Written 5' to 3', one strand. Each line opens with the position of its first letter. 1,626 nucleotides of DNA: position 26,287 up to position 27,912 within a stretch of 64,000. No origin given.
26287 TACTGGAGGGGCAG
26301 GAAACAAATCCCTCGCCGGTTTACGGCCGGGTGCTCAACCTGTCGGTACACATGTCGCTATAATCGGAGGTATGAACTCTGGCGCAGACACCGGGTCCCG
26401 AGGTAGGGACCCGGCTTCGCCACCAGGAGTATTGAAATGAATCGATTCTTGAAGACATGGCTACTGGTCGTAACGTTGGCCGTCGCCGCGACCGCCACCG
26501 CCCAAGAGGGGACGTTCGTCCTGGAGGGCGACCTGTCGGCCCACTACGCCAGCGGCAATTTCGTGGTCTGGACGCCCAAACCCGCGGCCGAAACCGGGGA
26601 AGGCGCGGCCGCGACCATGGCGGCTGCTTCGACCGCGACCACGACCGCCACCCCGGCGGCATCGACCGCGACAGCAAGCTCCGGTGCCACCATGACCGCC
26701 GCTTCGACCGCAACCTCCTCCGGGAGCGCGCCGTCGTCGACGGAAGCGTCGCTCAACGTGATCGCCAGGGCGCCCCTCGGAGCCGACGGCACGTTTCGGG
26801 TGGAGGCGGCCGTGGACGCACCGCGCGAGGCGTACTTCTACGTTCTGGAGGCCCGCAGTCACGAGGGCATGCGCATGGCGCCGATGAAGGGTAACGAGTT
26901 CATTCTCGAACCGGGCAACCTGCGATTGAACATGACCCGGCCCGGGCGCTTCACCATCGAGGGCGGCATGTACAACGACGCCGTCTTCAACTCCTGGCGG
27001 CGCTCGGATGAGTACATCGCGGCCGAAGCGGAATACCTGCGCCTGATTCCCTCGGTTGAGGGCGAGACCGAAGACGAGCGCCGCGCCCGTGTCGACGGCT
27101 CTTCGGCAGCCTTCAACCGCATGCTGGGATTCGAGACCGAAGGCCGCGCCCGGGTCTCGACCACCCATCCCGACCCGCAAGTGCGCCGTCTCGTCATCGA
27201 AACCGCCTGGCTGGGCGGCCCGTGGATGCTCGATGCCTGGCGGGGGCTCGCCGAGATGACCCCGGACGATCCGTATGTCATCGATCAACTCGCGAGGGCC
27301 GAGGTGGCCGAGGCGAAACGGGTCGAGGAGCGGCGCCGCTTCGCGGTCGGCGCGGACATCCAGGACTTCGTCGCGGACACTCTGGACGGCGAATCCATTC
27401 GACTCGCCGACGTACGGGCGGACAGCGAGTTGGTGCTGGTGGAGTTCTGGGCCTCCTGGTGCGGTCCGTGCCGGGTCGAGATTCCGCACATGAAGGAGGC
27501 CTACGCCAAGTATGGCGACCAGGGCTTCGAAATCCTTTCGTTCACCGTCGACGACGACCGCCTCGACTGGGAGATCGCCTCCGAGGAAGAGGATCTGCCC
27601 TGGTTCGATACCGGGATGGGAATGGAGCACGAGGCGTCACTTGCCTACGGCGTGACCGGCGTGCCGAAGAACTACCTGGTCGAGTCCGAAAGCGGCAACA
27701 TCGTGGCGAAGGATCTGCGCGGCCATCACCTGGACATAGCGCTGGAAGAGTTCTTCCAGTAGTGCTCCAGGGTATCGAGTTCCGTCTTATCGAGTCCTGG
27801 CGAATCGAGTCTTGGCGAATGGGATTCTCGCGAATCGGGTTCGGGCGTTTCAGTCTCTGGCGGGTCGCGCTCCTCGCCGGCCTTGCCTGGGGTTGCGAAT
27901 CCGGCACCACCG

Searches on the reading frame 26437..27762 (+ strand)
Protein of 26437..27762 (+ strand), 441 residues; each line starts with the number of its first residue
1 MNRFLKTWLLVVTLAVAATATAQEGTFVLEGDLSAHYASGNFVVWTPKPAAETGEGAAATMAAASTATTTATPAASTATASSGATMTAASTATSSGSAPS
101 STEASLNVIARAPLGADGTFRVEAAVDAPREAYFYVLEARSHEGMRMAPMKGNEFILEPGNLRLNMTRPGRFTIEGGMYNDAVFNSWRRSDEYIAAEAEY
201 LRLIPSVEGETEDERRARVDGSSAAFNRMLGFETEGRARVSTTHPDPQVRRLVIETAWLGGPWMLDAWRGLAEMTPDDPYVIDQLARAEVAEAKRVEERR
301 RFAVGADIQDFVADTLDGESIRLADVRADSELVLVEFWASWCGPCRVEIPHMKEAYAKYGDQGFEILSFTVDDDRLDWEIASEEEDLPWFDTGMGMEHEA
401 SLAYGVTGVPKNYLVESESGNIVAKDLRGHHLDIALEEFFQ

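Call 81: search_protein_families(library=pfam, proteins=[window:26437-27762:+], max_evalue=0.001)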
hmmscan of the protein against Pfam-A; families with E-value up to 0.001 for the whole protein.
window:26437-27762:+ (441 aa): 6 families
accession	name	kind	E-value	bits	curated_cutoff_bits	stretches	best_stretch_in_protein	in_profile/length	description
PF00578.27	AhpC-TSA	-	7.3e-14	52.2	26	1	304-417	1-117/124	AhpC/TSA family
PF08534.16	Redoxin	-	5.9e-11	42.8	26.6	1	304-423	2-129/148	Redoxin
PF13905.12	Thioredoxin_8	-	4e-09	37.1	27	1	331-421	2-93/94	Thioredoxin-like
PF00085.26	Thioredoxin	-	7.2e-09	36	23.5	1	325-373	13-58/103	Thioredoxin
PF00255.25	GSHPx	-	0.00024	21.1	27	1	309-372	2-62/108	Glutathione peroxidase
PF14289.11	DUF4369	-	0.00051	21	25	0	116-182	34-90/91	Domain of unknown function (DUF4369)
